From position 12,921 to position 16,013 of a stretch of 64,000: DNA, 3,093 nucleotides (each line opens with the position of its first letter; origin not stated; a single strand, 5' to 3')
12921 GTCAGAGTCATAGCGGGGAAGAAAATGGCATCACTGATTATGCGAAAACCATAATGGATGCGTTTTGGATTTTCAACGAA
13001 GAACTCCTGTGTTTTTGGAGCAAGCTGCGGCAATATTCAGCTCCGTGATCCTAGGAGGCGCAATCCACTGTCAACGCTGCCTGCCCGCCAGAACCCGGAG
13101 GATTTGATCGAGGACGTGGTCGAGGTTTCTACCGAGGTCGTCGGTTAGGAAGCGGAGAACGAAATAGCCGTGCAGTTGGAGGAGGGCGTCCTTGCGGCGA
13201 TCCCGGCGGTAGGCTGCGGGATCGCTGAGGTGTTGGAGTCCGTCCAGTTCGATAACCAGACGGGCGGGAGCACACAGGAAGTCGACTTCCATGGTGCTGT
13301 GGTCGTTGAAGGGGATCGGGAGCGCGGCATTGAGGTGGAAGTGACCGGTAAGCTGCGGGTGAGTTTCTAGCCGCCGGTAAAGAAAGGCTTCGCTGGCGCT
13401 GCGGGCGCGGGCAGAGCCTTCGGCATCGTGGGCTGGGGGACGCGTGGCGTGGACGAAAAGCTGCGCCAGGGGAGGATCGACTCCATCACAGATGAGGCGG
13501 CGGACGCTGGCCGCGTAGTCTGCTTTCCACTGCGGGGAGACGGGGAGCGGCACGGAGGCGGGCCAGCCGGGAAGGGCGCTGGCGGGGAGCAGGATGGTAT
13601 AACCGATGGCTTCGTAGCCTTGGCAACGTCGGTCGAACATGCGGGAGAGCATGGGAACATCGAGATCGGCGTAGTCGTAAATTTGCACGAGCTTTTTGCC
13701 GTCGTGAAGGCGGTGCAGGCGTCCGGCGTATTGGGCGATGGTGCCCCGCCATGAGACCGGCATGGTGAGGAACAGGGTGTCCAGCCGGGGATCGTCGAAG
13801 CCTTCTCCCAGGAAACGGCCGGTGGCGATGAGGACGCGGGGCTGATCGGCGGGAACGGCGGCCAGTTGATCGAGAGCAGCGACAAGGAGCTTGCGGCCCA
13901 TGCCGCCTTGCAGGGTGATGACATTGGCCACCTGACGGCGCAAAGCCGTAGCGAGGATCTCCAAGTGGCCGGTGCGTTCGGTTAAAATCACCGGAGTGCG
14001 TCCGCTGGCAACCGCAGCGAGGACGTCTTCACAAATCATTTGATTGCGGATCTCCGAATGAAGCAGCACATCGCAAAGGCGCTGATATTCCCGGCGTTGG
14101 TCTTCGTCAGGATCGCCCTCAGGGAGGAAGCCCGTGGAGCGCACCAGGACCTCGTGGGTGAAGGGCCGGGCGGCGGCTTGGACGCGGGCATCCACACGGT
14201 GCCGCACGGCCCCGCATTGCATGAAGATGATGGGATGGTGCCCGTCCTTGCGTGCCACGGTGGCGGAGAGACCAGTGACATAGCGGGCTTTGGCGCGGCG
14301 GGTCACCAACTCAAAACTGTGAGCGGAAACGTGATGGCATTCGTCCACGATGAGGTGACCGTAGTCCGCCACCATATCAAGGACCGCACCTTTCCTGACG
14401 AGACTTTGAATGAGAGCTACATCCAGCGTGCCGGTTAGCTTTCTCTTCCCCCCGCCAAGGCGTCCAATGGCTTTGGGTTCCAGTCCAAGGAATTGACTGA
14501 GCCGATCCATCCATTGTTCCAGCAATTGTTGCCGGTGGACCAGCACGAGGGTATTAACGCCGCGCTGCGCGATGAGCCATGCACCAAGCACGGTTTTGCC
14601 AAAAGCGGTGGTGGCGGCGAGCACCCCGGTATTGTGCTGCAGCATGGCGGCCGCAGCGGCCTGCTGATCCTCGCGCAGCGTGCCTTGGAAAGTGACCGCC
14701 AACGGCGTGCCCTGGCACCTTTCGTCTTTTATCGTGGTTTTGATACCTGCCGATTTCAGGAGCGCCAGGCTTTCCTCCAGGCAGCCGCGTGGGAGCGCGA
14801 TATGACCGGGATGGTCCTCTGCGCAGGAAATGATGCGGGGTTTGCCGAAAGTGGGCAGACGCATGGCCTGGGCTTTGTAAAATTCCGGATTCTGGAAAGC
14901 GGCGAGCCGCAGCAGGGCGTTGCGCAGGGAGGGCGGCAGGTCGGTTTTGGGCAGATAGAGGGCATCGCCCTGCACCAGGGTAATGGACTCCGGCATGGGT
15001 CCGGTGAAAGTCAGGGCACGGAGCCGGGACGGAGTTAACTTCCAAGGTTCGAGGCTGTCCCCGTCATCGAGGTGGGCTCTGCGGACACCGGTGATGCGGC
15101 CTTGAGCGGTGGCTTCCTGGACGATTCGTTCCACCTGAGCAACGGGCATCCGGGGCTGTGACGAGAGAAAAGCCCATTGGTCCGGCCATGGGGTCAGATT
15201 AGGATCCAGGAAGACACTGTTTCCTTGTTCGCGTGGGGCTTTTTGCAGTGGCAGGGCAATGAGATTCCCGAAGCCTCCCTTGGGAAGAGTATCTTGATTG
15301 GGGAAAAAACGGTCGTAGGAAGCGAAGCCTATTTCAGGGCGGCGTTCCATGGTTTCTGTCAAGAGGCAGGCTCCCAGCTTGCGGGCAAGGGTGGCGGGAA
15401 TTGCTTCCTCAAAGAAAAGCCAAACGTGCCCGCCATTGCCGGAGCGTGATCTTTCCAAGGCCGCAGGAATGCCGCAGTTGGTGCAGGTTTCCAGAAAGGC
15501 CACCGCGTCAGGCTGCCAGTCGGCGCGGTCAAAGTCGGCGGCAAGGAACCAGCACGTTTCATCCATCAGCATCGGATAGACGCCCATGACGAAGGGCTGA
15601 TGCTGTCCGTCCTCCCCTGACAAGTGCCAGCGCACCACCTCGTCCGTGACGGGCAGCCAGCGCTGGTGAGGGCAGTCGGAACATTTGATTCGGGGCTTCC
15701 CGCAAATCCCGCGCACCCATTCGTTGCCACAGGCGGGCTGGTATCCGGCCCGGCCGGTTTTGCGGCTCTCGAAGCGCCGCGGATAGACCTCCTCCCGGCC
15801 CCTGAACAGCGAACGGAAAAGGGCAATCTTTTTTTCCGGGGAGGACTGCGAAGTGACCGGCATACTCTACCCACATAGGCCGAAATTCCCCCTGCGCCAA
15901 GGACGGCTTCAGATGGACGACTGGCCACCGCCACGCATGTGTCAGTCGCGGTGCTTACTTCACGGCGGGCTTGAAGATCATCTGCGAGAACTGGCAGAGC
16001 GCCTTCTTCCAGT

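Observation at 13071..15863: Single-polypeptide PrimPol (AEP) + SF2 helicase + DUF559 nuclease: candidate stand-alone conflict/defense enzyme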

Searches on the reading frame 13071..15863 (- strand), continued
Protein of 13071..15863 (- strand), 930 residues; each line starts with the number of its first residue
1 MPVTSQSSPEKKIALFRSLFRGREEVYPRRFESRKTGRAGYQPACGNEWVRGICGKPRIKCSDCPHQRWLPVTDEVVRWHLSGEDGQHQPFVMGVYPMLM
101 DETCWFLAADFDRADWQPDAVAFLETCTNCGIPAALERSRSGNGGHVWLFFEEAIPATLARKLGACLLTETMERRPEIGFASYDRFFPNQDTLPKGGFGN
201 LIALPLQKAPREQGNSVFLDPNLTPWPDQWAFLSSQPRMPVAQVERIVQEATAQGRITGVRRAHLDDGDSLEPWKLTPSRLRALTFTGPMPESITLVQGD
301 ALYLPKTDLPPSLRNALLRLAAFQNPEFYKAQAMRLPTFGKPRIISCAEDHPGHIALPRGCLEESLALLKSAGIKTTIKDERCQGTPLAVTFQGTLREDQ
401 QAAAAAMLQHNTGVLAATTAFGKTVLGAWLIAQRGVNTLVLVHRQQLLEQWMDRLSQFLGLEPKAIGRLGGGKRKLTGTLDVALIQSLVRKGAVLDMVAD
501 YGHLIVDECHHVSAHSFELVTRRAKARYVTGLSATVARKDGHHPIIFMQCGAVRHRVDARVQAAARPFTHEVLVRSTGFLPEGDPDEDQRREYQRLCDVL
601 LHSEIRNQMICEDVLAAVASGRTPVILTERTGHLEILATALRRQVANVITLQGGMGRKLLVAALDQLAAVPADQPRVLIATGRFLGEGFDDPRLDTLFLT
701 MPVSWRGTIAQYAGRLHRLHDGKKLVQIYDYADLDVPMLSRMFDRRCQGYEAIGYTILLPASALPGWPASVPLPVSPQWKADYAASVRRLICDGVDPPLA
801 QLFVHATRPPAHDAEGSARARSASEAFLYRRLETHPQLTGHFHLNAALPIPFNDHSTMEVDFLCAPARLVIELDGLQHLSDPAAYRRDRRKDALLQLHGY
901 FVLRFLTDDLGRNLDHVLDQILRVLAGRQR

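Call 91: get_annotated_region(hit=H36, flank=5000)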
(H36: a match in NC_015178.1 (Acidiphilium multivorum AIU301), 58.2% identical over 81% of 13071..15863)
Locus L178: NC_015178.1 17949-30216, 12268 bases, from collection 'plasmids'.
description: Acidiphilium multivorum AIU301 plasmid pACMV1, complete sequence
organism: Acidiphilium multivorum AIU301 (NCBI taxid 926570)
taxonomy: Bacteria; Pseudomonadota; Alphaproteobacteria; Rhodospirillales; Acetobacteraceae; Acidiphilium; Acidiphilium multivorum; Acidiphilium multivorum AIU301
host: -; source: -; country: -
typing (MOB-suite, as given by PLSDB): conjugative; replicon rep_cluster_748; relaxase MOBF; mating-pair formation MPF_T
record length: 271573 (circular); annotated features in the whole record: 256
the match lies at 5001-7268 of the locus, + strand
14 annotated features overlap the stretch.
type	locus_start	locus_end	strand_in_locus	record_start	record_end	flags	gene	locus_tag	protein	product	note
CDS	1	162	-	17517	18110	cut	-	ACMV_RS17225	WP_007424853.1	redoxin domain-containing protein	-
CDS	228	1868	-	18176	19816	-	merA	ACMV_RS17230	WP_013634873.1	mercury(II) reductase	-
CDS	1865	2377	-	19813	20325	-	-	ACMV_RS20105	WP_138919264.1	hypothetical protein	-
CDS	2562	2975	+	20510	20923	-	-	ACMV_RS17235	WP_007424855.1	helix-turn-helix domain-containing protein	-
CDS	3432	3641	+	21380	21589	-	-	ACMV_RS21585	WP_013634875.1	IS110 family transposase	-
CDS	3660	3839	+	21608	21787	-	-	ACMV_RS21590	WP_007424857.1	hypothetical protein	-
CDS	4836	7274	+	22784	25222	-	-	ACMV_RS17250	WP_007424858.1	DEAD/DEAH box helicase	-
CDS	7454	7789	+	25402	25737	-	-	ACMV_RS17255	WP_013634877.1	hypothetical protein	-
CDS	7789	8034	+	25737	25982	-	-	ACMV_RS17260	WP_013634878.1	HipA N-terminal domain-containing protein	-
CDS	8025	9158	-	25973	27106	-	-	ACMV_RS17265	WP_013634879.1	ISAs1 family transposase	-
CDS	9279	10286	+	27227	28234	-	-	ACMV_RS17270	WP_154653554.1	HipA domain-containing protein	-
CDS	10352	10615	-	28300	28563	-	-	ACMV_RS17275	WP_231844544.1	hypothetical protein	-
CDS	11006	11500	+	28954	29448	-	-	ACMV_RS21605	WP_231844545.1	MerR family DNA-binding protein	-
CDS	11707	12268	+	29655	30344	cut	-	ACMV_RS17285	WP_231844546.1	TVP38/TMEM64 family protein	-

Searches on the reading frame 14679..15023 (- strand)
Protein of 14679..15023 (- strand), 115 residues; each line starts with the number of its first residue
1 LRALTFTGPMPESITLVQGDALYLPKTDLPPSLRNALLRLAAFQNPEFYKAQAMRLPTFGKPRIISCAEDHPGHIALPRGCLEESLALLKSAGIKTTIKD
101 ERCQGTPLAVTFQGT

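Call 65: search_solved_structures(query=A4, max_evalue=10, show_alignments=3)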
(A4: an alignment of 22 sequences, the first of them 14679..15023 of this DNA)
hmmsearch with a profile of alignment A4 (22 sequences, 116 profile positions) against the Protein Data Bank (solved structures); distinct sequences matched with E-value up to 10: 0.

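Call 69: predict_structure(alignment_id=A4)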
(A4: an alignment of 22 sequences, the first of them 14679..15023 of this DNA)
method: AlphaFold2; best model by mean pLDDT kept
length: 115 residues; sequences in the alignment: 22
mean_pLDDT: 81.8   pTM: 0.68
mean pLDDT of the five models: 81.8, 79.6, 75.2, 74.9, 72.1
residues with pLDDT >= 90: 39; 70-90: 57; 50-70: 19; < 50: 0
segments of 3 or more residues with pLDDT < 50: none
pLDDT, mean of each block of 10 residues (from residue 1): 78 91 89 89 75 70 69 89 92 92 72 71
secondary structure, 60 per line:
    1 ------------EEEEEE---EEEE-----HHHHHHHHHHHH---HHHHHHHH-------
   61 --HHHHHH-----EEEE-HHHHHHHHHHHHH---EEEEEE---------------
elements in order: E13-18 E22-25 H31-42 H46-53 H63-68 E74-77 H79-91 E95-100

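Call 71: fold_search(model_id=the predicted structure, library=pdb)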
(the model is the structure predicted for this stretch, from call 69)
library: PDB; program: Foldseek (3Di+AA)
matches with E <= 10: 196; with E <= 0.001: 0
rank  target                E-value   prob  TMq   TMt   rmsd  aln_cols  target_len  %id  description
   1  8brm_SQ               4.8e-01  0.09  0.26  0.25  16.3       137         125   10  Giardia ribosome in POST-T state, no E-site tRNA (A6) (released 2023-03-15)
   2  7epq_B                8.7e-01  0.04  0.19  0.09  15.2       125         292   12  Crystal structure of exopolyphosphatase (PPX) from Porphyromonas gingivalis in complex with sulfate and magnesium ions (released 2022-05-11)
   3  4uje_BO               1.1e+00  0.08  0.28  0.24  15.9       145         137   12  Regulation of the mammalian elongation cycle by 40S subunit rolling: a eukaryotic-specific ribosome rearrangement (released 2014-07-16)
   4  1rbs                  1.1e+00  0.05  0.22  0.18  10.9       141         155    8  STRUCTURAL STUDY OF MUTANTS OF ESCHERICHIA COLI RIBONUCLEASE HI WITH ENHANCED THERMOSTABILITY (released 1994-01-31)
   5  1r0v_A                1.1e+00  0.14  0.31  0.17   7.8       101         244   14  Structure Determination of the Dimeric Endonuclease in a Pseudo-face-centerd P21212 space group (released 2004-03-09)
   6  8cdo_A                1.4e+00  0.06  0.25  0.09  13.3       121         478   16  PBP AccA-F144YG440Q from A. tumefaciens Bo542 in complex with agrocinopine C-like (released 2024-01-24)
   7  1zhv                  1.5e+00  0.23  0.24  0.21   1.6        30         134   23  X-ray Crystal Structure Protein Atu0741 from Agobacterium tumefaciens. Northeast Structural Genomics Consortium Target A (released 2005-05-10)
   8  6ke6_SP               1.5e+00  0.04  0.23  0.22  15.4       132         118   10  3.4 angstrom cryo-EM structure of yeast 90S small subunit preribosome (released 2020-08-05)
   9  4gni_B                1.5e+00  0.02  0.16  0.06  16.1       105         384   10  Structure of the Ssz1 ATPase bound to ATP and Magnesium (released 2012-12-05)
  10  3emv                  1.6e+00  0.01  0.16  0.09  15.4       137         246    9  Crystal structure of Plasmodium vivax PNP with sulphate (released 2009-08-04)
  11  2gjw_A                1.8e+00  0.11  0.28  0.13   6.1        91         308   12  RNA Recognition and Cleavage by an Splicing Endonuclease (released 2006-09-12)
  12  2wkb_C                1.8e+00  0.04  0.23  0.23  14.5       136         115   10  Crystal Structure of Macrophage Migration Inhibitory Factor from Plasmodium berghei (released 2009-10-27)
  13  5fro_B                1.8e+00  0.02  0.18  0.13  15.8       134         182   12  Crystal structure of the Prototype Foamy Virus (PFV) intasome in complex with magnesium and the INSTI XZ446 (compound  (released 2016-02-17)
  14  1rbu                  2.1e+00  0.03  0.22  0.18  11.1       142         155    8  STRUCTURAL STUDY OF MUTANTS OF ESCHERICHIA COLI RIBONUCLEASE HI WITH ENHANCED THERMOSTABILITY (released 1994-01-31)
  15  2gjw_C                2.2e+00  0.08  0.27  0.13   7.8       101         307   13  RNA Recognition and Cleavage by an Splicing Endonuclease (released 2006-09-12)
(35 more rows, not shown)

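Call 96: fold_search(model_id=the predicted structure, library=viral)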
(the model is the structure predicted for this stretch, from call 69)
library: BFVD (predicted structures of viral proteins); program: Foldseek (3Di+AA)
matches with E <= 10: 206; with E <= 0.001: 0
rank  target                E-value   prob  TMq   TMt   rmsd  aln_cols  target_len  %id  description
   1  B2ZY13                2.5e-03  1.00  0.47  0.12   8.6       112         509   14  Helicase ATP-binding domain-containing protein [Ralstonia phage phiRSL1]
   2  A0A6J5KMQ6            2.3e-02  0.92  0.41  0.09   7.8       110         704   16  Intein N-terminal splicing region [uncultured Caudovirales phage]
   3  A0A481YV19            3.0e-02  0.97  0.43  0.15   7.5       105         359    7  Uncharacterized protein [Marseillevirus LCMAC103]
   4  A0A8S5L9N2            5.4e-02  0.95  0.36  0.48   5.7        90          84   17  DNA mismatch repair protein [Myoviridae sp. ctPuP5]
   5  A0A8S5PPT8            5.7e-02  0.82  0.35  0.27   9.3       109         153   16  DNA mismatch repair protein [Siphoviridae sp. ctZro7]
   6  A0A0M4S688            8.5e-02  0.66  0.36  0.19   6.9        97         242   15  (no name in the UniProt tables at hand)
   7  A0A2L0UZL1            8.5e-02  0.63  0.35  0.44   7.1       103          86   14  Uncharacterized protein [Agrobacterium phage Atu_ph07]
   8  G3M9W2                9.1e-02  0.87  0.48  0.19   7.4       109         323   14  Gp221 [Bacillus phage G]
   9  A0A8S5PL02            1.2e-01  0.82  0.34  0.50   6.7        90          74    9  MutS domain I [Myoviridae sp. ctsK93]
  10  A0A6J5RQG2            1.3e-01  0.82  0.48  0.09   5.3       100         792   19  SSL2 DNA or RNA helicases of superfamily II [uncultured Caudovirales phage]
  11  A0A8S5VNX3            1.5e-01  0.54  0.40  0.16   8.1       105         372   20  (no name in the UniProt tables at hand)
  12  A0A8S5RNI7            2.0e-01  0.41  0.36  0.42   9.5       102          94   14  Uncharacterized protein [virus sp. ctBS918]
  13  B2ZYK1                2.3e-01  0.41  0.29  0.14  10.1        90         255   12  Uncharacterized protein [Ralstonia phage phiRSL1]
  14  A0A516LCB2            2.5e-01  0.28  0.37  0.42   8.2       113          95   12  (no name in the UniProt tables at hand)
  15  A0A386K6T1            3.4e-01  0.33  0.38  0.14   8.9       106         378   13  Putative DNA repair helicase [Dickeya phage vB_DsoM_JA11]
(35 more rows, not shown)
